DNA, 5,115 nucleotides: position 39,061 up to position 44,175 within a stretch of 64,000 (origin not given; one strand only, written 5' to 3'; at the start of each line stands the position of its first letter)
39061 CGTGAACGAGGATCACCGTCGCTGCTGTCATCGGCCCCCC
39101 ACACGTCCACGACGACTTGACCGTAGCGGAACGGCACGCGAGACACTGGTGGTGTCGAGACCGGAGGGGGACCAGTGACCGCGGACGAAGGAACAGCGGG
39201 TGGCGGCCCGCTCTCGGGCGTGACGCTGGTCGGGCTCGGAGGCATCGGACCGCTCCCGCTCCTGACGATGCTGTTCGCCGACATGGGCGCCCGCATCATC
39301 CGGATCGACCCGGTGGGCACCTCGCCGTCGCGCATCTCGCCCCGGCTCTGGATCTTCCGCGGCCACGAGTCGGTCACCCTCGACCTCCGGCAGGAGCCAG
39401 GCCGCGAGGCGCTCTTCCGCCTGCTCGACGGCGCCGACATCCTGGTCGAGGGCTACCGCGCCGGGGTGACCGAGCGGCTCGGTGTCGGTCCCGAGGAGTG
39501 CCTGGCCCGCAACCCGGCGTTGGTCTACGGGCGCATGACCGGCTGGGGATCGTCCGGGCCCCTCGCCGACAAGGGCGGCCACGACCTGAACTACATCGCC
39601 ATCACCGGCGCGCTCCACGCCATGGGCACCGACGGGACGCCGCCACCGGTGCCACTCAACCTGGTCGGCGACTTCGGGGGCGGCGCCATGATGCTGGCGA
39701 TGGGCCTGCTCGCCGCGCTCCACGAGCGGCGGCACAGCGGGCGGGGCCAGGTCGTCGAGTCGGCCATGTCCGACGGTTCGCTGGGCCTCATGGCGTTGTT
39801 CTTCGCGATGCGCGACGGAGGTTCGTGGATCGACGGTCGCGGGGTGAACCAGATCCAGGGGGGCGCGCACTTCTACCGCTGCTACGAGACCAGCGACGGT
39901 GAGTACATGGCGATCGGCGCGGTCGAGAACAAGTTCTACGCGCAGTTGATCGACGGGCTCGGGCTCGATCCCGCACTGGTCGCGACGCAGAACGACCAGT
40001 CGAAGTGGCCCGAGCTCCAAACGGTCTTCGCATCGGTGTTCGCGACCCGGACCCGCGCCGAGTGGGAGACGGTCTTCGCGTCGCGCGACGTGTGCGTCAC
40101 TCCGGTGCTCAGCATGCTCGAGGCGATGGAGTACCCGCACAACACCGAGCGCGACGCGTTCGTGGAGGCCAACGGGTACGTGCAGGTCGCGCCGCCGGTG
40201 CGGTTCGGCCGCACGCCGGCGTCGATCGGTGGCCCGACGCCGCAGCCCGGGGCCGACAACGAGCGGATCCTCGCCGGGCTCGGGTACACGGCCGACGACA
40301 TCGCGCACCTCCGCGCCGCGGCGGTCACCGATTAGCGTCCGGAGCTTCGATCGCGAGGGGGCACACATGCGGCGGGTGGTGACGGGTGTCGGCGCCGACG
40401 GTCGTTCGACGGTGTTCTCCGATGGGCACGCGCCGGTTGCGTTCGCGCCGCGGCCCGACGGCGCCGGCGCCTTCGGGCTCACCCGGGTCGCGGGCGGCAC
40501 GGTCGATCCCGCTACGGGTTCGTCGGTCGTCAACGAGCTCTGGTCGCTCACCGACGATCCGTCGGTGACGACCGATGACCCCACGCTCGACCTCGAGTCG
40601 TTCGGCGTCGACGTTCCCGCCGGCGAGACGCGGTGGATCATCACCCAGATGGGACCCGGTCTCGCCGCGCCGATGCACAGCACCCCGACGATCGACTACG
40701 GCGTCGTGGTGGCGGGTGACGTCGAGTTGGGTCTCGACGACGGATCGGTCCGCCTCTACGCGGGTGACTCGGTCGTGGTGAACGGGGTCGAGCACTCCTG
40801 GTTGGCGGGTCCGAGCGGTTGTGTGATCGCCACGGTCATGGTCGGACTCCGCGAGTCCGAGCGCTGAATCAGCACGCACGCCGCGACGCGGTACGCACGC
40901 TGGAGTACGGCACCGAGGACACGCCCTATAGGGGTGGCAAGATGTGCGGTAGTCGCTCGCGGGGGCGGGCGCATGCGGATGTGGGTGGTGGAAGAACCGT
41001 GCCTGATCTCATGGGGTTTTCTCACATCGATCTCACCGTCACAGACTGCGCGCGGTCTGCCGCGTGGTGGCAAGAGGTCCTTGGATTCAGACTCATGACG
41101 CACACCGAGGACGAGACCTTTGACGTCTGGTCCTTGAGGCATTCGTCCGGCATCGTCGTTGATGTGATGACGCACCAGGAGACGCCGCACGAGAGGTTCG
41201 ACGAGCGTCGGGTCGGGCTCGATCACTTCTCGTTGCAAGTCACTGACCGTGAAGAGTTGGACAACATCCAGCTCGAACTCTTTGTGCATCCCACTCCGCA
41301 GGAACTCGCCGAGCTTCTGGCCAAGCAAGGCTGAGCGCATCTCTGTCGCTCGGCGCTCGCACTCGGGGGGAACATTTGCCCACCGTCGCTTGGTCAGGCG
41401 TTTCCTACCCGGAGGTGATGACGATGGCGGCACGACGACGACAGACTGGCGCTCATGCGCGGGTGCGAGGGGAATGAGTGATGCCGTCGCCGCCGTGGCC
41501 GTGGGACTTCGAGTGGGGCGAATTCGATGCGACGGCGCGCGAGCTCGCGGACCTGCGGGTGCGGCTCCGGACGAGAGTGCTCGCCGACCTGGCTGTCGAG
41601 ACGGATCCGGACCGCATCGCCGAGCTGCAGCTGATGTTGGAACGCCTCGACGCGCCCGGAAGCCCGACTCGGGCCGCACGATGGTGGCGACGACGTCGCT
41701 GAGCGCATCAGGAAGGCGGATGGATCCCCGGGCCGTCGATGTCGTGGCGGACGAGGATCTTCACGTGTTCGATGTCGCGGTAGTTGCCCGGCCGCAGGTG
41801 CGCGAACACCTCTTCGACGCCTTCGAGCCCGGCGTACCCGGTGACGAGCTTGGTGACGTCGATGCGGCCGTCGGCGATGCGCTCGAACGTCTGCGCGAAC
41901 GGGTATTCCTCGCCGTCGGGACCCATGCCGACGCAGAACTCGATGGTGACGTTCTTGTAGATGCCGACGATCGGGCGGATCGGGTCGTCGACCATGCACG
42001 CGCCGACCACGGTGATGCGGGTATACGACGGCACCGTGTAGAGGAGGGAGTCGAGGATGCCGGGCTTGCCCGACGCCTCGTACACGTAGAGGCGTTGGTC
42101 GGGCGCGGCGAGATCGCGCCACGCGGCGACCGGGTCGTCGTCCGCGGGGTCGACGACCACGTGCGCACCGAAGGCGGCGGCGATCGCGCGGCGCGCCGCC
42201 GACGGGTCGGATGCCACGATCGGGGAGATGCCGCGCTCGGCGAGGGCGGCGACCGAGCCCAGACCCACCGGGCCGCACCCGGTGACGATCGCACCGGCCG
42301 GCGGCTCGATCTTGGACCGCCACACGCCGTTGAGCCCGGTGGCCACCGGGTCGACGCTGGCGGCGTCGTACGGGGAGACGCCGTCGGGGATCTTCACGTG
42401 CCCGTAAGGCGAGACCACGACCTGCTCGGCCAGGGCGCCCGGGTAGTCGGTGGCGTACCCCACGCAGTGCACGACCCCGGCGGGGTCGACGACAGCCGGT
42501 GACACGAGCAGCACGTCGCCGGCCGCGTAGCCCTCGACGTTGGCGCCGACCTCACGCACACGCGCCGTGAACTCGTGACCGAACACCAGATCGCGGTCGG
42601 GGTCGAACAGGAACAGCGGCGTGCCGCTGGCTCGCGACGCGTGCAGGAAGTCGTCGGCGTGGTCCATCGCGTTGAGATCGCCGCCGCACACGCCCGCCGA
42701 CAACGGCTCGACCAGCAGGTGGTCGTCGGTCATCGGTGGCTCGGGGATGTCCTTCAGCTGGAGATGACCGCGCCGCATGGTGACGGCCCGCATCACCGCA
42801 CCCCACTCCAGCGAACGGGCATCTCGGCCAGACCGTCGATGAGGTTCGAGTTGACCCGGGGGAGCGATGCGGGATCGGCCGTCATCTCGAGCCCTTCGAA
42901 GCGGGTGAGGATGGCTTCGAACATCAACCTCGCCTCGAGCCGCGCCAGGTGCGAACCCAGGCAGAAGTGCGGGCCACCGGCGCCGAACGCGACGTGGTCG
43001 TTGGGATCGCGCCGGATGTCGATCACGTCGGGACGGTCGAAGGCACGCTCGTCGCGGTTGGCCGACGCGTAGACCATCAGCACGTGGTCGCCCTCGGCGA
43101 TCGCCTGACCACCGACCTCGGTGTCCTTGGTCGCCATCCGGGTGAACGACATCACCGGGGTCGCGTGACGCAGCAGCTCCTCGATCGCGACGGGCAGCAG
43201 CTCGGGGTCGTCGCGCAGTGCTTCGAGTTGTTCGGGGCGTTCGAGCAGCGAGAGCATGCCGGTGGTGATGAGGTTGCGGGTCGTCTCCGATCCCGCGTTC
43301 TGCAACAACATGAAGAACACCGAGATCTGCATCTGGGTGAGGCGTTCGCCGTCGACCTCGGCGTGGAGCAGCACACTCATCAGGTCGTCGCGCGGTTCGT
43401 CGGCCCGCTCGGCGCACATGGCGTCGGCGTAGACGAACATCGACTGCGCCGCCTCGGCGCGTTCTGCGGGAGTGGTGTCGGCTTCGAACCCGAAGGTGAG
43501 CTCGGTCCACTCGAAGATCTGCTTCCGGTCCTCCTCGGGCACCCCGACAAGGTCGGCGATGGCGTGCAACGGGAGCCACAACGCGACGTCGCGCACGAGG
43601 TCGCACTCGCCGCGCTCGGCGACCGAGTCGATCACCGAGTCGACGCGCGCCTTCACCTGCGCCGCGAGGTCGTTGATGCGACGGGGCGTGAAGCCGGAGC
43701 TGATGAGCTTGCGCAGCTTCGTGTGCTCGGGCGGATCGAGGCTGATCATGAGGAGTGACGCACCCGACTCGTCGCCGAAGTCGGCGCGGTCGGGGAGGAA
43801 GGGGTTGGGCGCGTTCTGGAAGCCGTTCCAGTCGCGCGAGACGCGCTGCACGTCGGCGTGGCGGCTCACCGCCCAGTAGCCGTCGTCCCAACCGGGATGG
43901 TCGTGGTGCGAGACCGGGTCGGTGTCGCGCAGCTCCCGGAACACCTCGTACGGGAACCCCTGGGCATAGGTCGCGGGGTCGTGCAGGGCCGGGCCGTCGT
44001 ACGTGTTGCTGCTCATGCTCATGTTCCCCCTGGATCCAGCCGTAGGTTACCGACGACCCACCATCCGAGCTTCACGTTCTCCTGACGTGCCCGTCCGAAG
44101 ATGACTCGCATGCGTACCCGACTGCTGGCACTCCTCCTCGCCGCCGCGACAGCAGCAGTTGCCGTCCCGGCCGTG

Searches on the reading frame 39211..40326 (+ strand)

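Call 20: search_protein_families(library=pfam, proteins=[window:39211-40326:+])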
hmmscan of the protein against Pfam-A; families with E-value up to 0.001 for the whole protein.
window:39211-40326:+ (372 aa): 1 family
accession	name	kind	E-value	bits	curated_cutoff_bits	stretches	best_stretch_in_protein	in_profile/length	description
PF02515.22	CoA_transf_3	-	3.8e-79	266.9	23.3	1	1-350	1-366/366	CoA-transferase family III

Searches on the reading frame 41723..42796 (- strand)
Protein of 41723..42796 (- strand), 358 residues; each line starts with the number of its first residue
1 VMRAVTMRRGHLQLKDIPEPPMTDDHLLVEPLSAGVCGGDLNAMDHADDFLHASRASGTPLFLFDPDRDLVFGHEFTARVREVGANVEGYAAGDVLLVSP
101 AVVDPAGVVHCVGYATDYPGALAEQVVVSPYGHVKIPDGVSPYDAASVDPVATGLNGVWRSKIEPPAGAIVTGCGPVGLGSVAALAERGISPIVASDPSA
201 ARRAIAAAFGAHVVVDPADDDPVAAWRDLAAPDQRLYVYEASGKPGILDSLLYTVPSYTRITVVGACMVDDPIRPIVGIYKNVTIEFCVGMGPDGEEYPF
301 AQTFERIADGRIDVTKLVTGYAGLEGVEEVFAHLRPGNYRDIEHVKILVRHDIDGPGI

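Call 20: search_protein_families(library=pfam, proteins=[window:41723-42796:-])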
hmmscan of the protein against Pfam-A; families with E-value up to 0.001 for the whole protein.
window:41723-42796:- (358 aa): 2 families
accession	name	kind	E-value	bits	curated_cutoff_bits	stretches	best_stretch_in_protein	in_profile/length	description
PF00107.32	ADH_zinc_N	-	9.1e-14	52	31.8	1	176-292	1-116/129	Zinc-binding dehydrogenase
PF08240.17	ADH_N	-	2.2e-09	37.9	23.5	1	24-138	2-104/104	Alcohol dehydrogenase GroES-like domain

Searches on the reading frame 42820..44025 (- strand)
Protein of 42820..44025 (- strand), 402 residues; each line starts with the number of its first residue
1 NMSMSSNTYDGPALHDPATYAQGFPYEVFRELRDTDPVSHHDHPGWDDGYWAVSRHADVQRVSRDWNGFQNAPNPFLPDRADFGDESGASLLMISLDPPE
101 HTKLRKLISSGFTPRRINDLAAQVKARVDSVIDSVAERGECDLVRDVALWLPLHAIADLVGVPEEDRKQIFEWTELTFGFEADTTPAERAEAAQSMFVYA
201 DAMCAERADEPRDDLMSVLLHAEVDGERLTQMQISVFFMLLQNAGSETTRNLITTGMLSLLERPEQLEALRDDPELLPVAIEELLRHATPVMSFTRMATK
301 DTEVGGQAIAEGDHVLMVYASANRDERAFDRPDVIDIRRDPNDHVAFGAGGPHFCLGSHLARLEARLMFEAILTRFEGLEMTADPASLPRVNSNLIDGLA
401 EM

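Call 20: search_protein_families(library=pfam, proteins=[window:42820-44025:-])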
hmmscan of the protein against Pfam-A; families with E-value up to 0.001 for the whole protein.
window:42820-44025:- (402 aa): 1 family
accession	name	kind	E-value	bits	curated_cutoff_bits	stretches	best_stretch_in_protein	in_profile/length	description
PF00067.27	p450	-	7e-25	88.1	22.8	1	207-378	227-434/462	Cytochrome P450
